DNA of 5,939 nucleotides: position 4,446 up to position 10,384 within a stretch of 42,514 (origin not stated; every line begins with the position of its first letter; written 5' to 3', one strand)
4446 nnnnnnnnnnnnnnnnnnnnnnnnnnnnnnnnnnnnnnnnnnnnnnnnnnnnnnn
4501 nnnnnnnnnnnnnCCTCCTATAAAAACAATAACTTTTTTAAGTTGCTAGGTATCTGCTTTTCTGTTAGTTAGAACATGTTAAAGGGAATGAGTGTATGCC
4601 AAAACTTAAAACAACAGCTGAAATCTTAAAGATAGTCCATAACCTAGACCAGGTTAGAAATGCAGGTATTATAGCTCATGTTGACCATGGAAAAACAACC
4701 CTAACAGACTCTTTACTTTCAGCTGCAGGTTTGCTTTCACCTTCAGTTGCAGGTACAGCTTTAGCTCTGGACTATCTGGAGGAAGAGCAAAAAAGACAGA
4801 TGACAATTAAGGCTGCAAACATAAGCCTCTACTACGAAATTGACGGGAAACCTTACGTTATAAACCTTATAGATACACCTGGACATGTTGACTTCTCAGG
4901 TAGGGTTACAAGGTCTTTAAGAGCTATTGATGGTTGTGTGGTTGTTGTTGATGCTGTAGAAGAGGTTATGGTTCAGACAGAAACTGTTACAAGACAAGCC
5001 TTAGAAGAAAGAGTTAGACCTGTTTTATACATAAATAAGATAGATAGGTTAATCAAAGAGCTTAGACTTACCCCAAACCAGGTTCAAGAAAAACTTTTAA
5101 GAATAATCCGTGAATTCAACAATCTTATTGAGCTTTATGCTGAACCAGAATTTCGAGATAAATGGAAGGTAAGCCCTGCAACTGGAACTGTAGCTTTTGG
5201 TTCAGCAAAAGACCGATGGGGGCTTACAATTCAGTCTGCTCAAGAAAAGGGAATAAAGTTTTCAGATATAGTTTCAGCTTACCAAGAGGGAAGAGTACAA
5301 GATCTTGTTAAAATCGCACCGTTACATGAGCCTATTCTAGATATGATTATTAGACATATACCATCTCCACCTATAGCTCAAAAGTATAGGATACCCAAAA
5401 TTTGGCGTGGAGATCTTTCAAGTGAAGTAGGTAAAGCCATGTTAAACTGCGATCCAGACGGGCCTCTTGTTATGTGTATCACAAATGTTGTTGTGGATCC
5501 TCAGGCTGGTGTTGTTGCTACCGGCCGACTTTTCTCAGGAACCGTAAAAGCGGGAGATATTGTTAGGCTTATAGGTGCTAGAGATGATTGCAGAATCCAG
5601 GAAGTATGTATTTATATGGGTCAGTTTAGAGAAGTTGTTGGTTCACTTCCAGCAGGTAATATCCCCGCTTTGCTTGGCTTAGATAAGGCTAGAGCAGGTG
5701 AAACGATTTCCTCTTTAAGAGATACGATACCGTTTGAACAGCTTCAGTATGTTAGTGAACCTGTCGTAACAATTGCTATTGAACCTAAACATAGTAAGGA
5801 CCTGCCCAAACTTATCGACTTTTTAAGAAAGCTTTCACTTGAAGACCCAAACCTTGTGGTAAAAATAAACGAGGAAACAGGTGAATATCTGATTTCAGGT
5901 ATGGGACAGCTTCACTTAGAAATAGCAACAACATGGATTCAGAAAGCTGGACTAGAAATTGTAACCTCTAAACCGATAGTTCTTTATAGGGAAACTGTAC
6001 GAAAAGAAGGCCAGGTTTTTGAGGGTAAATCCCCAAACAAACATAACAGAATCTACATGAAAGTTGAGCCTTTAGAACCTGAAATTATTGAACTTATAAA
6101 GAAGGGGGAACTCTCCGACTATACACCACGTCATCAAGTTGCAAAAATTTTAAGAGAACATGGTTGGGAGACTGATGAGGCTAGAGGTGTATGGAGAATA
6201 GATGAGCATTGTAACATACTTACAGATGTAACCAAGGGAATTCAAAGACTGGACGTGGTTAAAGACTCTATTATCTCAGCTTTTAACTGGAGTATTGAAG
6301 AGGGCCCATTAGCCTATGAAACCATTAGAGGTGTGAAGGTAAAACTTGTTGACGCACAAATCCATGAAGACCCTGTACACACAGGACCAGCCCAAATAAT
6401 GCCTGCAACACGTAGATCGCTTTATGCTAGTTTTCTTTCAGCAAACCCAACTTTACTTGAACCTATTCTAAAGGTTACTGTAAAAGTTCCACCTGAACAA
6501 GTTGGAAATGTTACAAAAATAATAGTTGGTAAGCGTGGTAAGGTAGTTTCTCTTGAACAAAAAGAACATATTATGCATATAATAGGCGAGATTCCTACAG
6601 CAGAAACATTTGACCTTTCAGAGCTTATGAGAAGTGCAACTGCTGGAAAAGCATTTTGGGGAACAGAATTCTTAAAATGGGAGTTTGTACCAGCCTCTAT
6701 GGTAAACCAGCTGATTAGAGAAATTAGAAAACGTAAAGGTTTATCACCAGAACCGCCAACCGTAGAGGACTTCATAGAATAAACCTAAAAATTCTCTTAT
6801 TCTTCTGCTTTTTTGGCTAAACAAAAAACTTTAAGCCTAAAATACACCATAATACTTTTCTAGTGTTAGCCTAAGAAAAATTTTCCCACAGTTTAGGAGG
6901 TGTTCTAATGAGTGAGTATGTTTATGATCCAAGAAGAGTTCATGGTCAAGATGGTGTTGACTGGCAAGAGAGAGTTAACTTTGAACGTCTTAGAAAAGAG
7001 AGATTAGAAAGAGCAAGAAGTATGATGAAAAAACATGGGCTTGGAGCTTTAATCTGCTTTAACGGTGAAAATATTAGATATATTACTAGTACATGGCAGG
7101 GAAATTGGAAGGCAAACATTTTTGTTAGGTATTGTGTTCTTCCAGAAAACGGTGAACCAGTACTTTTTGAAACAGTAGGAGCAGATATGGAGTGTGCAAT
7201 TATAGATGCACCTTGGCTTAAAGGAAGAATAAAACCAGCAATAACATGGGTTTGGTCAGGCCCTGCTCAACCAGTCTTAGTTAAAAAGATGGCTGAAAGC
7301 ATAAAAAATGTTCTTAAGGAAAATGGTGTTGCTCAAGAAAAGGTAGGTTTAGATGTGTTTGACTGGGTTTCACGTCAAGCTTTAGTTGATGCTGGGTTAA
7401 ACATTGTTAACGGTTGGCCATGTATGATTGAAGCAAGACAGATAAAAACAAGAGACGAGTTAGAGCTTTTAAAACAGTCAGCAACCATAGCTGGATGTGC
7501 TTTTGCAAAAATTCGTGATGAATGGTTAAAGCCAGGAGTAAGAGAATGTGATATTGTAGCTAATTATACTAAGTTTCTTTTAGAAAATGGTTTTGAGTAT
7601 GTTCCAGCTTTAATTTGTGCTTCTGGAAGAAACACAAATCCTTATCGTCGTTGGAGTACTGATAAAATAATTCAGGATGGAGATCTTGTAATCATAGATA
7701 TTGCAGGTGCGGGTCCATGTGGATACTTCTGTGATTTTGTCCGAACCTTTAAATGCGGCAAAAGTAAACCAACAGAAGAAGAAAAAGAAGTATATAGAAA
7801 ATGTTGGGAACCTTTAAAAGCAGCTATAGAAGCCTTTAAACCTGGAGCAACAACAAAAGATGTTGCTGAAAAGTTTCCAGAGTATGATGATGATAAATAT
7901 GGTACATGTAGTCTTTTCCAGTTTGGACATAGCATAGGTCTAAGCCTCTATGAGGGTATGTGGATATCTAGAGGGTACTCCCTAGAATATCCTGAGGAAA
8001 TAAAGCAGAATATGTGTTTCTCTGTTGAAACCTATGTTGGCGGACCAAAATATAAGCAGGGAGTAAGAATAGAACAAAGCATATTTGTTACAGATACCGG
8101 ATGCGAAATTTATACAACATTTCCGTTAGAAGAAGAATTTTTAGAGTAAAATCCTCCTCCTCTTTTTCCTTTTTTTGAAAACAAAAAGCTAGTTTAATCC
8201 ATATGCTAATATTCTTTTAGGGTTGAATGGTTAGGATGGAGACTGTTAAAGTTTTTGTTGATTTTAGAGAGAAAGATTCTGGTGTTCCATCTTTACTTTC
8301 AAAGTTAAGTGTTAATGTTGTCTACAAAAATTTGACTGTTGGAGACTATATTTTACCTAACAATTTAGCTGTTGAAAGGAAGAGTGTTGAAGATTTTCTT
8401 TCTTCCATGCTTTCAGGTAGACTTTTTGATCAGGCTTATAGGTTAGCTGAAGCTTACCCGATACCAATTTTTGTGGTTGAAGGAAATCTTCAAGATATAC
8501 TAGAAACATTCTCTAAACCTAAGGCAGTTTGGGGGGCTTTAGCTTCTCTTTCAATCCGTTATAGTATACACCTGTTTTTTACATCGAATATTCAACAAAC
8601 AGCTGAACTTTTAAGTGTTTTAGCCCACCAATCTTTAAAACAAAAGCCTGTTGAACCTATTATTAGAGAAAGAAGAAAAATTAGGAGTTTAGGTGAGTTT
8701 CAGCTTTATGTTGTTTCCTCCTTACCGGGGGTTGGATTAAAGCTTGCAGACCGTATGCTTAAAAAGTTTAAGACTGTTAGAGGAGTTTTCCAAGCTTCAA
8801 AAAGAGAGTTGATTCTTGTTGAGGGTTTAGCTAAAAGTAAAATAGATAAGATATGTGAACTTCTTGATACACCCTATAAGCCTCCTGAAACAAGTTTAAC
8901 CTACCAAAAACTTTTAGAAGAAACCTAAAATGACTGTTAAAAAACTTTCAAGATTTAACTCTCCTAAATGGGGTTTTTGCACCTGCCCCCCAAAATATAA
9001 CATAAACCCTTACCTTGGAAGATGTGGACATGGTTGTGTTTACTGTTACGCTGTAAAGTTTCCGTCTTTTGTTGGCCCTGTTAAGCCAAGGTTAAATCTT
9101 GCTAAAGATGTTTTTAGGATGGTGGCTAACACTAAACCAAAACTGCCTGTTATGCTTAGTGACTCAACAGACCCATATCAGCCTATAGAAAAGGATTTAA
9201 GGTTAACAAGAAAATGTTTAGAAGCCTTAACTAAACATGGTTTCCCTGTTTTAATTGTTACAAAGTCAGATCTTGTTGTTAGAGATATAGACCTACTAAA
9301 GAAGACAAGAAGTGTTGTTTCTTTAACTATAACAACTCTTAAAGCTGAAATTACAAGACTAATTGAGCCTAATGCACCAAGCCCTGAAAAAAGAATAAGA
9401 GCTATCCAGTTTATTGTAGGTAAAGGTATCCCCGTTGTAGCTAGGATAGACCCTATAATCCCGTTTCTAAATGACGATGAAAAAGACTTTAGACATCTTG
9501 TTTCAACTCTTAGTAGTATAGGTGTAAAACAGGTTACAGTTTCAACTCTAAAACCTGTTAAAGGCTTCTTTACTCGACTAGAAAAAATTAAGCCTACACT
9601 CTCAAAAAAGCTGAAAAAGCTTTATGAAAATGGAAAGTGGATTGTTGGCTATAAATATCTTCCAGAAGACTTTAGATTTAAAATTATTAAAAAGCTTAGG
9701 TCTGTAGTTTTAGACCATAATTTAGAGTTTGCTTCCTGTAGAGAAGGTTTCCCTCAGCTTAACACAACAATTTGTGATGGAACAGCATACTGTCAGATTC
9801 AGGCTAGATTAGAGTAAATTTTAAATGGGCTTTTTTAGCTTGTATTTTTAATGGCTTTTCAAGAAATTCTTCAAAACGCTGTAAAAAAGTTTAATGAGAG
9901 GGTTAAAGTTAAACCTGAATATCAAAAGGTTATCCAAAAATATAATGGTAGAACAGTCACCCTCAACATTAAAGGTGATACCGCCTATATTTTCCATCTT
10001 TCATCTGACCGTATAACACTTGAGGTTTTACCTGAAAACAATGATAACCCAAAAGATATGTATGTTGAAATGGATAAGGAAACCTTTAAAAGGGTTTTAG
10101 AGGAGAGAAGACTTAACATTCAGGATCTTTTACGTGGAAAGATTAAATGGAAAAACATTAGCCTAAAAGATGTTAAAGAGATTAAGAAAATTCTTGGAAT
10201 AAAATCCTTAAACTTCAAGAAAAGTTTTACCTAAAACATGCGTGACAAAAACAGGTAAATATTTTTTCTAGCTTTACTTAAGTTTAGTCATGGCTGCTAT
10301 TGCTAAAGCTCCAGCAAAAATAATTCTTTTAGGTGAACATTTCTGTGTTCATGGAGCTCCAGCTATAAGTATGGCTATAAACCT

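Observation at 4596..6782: EF-2 with altered switch I (RGIT->RQMT) and diphthamide loop (HRG->HTG)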

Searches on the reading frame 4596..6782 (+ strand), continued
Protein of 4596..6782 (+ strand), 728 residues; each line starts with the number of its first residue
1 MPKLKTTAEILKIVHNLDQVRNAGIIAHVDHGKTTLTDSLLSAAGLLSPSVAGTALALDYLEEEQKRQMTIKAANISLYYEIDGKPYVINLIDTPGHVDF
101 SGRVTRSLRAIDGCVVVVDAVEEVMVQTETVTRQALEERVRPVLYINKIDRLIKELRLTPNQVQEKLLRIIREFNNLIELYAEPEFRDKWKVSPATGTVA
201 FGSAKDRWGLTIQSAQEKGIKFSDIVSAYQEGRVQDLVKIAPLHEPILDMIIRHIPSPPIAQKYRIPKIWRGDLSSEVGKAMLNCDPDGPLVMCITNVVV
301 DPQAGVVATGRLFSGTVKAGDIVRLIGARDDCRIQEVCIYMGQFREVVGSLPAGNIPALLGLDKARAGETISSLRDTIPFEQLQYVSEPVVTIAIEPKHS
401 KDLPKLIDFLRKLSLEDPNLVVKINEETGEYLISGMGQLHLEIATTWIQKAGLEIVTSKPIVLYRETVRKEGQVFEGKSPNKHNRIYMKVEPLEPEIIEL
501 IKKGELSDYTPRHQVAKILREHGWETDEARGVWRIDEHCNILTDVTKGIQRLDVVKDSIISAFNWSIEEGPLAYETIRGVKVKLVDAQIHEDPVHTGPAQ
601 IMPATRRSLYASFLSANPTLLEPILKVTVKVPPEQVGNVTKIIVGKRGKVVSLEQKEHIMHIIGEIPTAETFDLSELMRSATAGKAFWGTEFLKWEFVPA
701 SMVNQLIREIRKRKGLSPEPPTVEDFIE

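Call 65: find_encoding_contigs(protein=P0007, flank=10000, max_places=2)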
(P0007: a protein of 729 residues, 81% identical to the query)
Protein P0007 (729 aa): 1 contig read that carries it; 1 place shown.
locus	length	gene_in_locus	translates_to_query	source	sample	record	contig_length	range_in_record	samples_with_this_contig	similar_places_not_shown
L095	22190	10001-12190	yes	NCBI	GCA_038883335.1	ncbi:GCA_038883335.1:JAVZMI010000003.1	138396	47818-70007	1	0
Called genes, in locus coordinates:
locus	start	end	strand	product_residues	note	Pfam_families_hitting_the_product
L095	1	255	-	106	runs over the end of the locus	-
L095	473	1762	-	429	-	PF27218:MJ0043_C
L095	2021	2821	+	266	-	PF01896:DNA_primase_S (faint)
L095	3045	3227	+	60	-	PF01986:DUF123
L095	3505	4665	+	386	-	PF07690:MFS_1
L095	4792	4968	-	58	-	-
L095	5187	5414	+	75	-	-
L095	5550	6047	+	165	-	-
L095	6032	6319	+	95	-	PF09341:Pcc1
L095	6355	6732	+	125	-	PF01920:Prefoldin_2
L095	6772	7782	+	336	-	PF01368:DHH, PF02272:DHHA1 (faint)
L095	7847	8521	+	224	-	PF01380:SIS, PF13580:SIS_2 (weak)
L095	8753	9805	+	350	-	-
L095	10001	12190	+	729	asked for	PF00009:GTP_EFTU, PF22042:EF-G_D2, PF03144:GTP_EFTU_D2, PF14492:EFG_III, PF03764:EFG_IV, PF00679:EFG_C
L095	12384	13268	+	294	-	PF08902:DUF1848 (faint), PF04055:Radical_SAM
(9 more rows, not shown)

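Call 66: find_encoding_contigs(protein=P0004, flank=10000, max_places=2)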
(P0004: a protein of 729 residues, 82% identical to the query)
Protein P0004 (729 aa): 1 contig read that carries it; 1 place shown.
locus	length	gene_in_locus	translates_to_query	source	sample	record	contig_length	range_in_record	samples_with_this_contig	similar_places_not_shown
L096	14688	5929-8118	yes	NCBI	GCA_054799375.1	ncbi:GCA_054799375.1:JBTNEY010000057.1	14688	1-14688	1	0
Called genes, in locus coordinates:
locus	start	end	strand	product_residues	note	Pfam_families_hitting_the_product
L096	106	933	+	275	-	PF00005:ABC_tran, PF13401:AAA_22 (faint)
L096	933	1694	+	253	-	PF02361:CbiQ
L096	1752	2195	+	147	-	PF00582:Usp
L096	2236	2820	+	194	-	PF01380:SIS, PF13580:SIS_2 (weak)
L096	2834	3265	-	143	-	PF02663:FmdE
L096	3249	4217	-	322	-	PF01297:ZnuA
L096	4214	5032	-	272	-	PF00950:ABC-3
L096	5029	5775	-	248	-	PF00005:ABC_tran, PF02463:SMC_N (faint), PF13476:AAA_23 (weak), PF13304:AAA_21 (faint)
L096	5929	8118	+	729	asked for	PF00009:GTP_EFTU, PF22042:EF-G_D2, PF03144:GTP_EFTU_D2, PF14492:EFG_III, PF03764:EFG_IV, PF00679:EFG_C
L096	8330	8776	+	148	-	PF20903:SPL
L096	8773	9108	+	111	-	-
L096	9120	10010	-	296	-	-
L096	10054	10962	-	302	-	PF24034:DUF7343 (weak)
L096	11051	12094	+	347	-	-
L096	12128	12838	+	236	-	PF07155:ECF-ribofla_trS (weak), PF12822:ECF_trnsprt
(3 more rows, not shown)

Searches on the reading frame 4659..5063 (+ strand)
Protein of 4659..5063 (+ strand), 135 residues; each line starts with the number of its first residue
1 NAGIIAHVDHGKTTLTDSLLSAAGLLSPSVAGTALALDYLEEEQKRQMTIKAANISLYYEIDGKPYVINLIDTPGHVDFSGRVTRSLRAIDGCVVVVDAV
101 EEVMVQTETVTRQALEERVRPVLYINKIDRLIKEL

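Call 61: search_solved_structures(query=window:4659-5063:+, max_evalue=1e-30, show_alignments=5)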
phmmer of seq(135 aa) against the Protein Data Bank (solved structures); distinct sequences matched with E-value up to 1e-30: 30.
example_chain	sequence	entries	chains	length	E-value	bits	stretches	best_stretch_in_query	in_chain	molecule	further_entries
8hl1_AEFG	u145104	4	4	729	1.2e-63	215.8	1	1-135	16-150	Elongation factor 2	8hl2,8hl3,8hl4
5h7k_A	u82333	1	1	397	9.2e-54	183.9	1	1-135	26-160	Elongation factor 2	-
5h7j_A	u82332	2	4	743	2.4e-53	182.5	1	1-135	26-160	Elongation factor 2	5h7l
6u45_A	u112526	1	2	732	2.4e-53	182.5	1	1-135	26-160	Elongation factor 2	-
6u43_A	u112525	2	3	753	2.5e-53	182.5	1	1-135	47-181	Elongation factor 2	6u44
9ou7_DC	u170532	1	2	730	4.1e-51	175.3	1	1-135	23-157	Elongation factor 2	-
6q2d_C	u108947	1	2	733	6.3e-49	168.3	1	1-135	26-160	Elongation factor 2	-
5anb_K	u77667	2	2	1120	4.1e-41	143.1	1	3-135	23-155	ELONGATION FACTOR TU GTP-BINDING DOMAIN-CONTAINING PROTEIN 1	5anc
7old_C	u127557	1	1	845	1.7e-40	141.1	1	1-135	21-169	Elongation factor 2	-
5it7_1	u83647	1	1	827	5.8e-40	139.3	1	1-135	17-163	Eft2p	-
6gqv_AX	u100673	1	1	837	6e-40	139.3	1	1-135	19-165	Elongation factor 2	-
6gq1_AZ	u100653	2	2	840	6e-40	139.3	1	1-135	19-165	Elongation factor 2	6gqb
1n0u_A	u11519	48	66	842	6.1e-40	139.3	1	1-135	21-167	Elongation factor 2 | yeast eEF2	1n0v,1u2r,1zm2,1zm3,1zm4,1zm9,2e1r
4v6w_Az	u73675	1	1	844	2e-39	137.6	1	1-135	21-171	Elongation factor 2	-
9rvu_HE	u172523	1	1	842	2.9e-39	137.1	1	1-135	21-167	Elongation factor 2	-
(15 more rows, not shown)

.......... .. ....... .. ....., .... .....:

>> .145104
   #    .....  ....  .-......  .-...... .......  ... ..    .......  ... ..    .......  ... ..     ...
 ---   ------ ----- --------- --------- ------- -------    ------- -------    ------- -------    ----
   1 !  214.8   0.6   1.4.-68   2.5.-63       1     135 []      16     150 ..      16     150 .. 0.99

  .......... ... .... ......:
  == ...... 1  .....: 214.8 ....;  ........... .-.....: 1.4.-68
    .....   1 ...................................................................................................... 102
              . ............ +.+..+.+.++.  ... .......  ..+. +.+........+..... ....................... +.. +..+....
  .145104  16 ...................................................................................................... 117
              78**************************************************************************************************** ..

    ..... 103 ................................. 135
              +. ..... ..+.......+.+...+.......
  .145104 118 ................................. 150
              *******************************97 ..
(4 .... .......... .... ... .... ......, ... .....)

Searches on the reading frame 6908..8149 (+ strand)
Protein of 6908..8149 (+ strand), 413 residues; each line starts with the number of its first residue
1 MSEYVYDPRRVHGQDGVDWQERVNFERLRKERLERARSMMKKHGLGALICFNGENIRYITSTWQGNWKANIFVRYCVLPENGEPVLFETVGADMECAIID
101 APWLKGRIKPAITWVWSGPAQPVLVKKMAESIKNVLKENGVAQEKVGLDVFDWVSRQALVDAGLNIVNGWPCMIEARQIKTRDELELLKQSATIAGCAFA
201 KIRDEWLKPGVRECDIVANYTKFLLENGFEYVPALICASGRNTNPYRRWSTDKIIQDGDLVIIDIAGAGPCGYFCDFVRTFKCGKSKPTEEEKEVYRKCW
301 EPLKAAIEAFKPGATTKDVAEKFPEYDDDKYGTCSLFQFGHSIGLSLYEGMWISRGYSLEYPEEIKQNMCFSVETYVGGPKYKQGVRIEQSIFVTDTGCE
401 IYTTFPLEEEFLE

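Call 3: search_protein_families(library=pfam, proteins=[window:6908-8149:+])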
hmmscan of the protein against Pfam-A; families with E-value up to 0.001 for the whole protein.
window:6908-8149:+ (413 aa): 2 families
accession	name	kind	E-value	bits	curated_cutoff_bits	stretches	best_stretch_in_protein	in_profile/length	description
PF00557.29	Peptidase_M24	-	2.1e-37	129.3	23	1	186-396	1-208/208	Metallopeptidase family M24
PF01321.24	Creatinase_N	-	8e-07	30.1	22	1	32-149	1-94/128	Creatinase/Prolidase N-terminal domain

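Call 4: search_protein_families(library=ncbifam, proteins=[window:6908-8149:+])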
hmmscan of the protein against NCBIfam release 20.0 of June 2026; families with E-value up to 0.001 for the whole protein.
window:6908-8149:+ (413 aa): 9 families
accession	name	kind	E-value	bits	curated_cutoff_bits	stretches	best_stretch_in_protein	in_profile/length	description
NF043017.1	DimsulpropLyDddP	equivalog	1e-31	110.2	600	1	24-410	50-441/443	dimethylsulfonioproprionate lyase DddP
NF040821.1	dipep_PepQ_Arch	equivalog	1.9e-24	86.3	630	1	173-403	116-339/346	Xaa-Pro dipeptidase PepQ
TIGR02993.1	ectoine_eutD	equivalog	1.7e-21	76.8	613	1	30-406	12-384/391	ectoine hydrolase DoeA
NF007310.0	PRK09795.1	equivalog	2.8e-21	75.8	393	1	176-406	124-352/361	aminopeptidase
NF008131.0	PRK10879.1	equivalog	6.1e-16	58.2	465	1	152-322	147-314/438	Xaa-Pro aminopeptidase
NF038259.1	ectoine_DoeA_2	exception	8.3e-16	57.7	575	1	30-411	15-383/386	ectoine hydrolase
TIGR00500.1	met_pdase_I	equivalog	3e-14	53.1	171.35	1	179-379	3-205/247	type I methionyl aminopeptidase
NF008970.0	PRK12318.1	equivalog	1.7e-08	34.1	267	1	232-377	104-244/291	methionyl aminopeptidase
NF011174.0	PRK14576.1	subfamily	2.1e-05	23.6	487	1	131-402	125-394/405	putative endopeptidase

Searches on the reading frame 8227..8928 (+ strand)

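Call 3: search_protein_families(library=pfam, proteins=[window:8227-8928:+])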
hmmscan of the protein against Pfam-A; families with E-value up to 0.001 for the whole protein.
window:8227-8928:+ (233 aa): 2 families
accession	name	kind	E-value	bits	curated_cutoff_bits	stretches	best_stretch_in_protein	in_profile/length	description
PF02732.21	ERCC4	-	1.2e-27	96.9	24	1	11-131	1-139/140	ERCC4 domain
PF14520.12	HHH_5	-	4.6e-06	27.5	27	1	164-211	5-53/57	Helix-hairpin-helix domain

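Call 4: search_protein_families(library=ncbifam, proteins=[window:8227-8928:+])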
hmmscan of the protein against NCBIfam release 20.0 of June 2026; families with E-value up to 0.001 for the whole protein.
window:8227-8928:+ (233 aa): 5 families
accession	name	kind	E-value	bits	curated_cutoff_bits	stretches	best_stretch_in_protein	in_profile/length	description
NF010337.0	PRK13766.1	equivalog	3.4e-55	187.5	610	1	5-218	569-780/781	Hef nuclease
NF040956.1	Arch_Xpf_endonucase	equivalog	1.5e-52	178.4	300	1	7-219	2-215/222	3'-flap repair endonuclease Xpf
TIGR00596.1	rad1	subfamily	1e-20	73.7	806.65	1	4-87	583-666/813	DNA repair protein, RAD1 family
NF011262.0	PRK14668.1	equivalog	0.00012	20.6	544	1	162-210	526-574/577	excinuclease ABC subunit C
TIGR02238.1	recomb_DMC1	equivalog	0.00073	18.8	447.7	0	180-212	21-53/314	meiotic recombinase Dmc1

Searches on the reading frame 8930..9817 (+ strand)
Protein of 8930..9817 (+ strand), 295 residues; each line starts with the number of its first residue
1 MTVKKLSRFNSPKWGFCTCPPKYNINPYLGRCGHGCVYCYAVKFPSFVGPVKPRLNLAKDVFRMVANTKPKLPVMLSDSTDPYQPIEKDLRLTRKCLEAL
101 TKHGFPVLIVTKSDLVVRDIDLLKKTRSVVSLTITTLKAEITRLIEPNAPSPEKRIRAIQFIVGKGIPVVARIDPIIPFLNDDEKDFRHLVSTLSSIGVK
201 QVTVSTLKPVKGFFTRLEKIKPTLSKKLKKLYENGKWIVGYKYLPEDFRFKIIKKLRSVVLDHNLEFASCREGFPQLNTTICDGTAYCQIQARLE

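Call 3: search_protein_families(library=pfam, proteins=[window:8930-9817:+])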
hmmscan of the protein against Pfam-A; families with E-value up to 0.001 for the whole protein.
window:8930-9817:+ (295 aa): 2 families
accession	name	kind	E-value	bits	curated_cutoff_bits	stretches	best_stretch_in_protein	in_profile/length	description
PF04055.27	Radical_SAM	-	3.5e-14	53.7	29.5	1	30-189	5-164/166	Radical SAM superfamily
PF08902.16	DUF1848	-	5.2e-09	36.7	30.5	1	116-274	61-203/262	Domain of unknown function (DUF1848)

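Call 4: search_protein_families(library=ncbifam, proteins=[window:8930-9817:+])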
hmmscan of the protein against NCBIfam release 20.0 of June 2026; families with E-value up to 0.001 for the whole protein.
window:8930-9817:+ (295 aa): 5 families
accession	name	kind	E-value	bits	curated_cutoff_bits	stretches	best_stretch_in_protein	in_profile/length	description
NF033668.1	rSAM_PA0069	hypoth_equivalog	3.2e-39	134.9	360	1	22-203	58-250/348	PA0069 family radical SAM protein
NF038135.1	rSAM_Rv2578c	equivalog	4.3e-32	111.4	430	1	19-265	58-316/317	Rv2578c family radical SAM protein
NF038136.1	rSAM_Rv_intein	exception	2.6e-29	102.5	700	1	71-265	377-573/574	intein-containing Rv2578c family radical SAM protein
TIGR04470.1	rSAM_mob_pairB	equivalog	2.2e-28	99.4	410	1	23-193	20-192/285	radical SAM mobile pair protein B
TIGR04070.1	photo_TT_lyase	equivalog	3e-05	23.1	400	1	17-197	71-253/338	spore photoproduct lyase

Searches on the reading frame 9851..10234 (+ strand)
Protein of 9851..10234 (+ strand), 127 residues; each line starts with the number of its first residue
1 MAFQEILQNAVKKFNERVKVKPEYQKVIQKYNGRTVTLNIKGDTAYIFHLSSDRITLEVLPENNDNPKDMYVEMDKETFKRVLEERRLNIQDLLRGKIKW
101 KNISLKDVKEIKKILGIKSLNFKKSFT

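Call 3: search_protein_families(library=pfam, proteins=[window:9851-10234:+])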
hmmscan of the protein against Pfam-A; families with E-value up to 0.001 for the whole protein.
window:9851-10234:+ (127 aa): 1 family
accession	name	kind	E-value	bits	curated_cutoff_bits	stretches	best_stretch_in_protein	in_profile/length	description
PF02036.22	SCP2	-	9.9e-05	23.1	21.3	1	14-92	4-77/101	SCP-2 sterol transfer family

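Call 4: search_protein_families(library=ncbifam, proteins=[window:9851-10234:+])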
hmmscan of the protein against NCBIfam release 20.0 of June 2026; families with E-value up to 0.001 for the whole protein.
window:9851-10234:+ (127 aa): 0 families
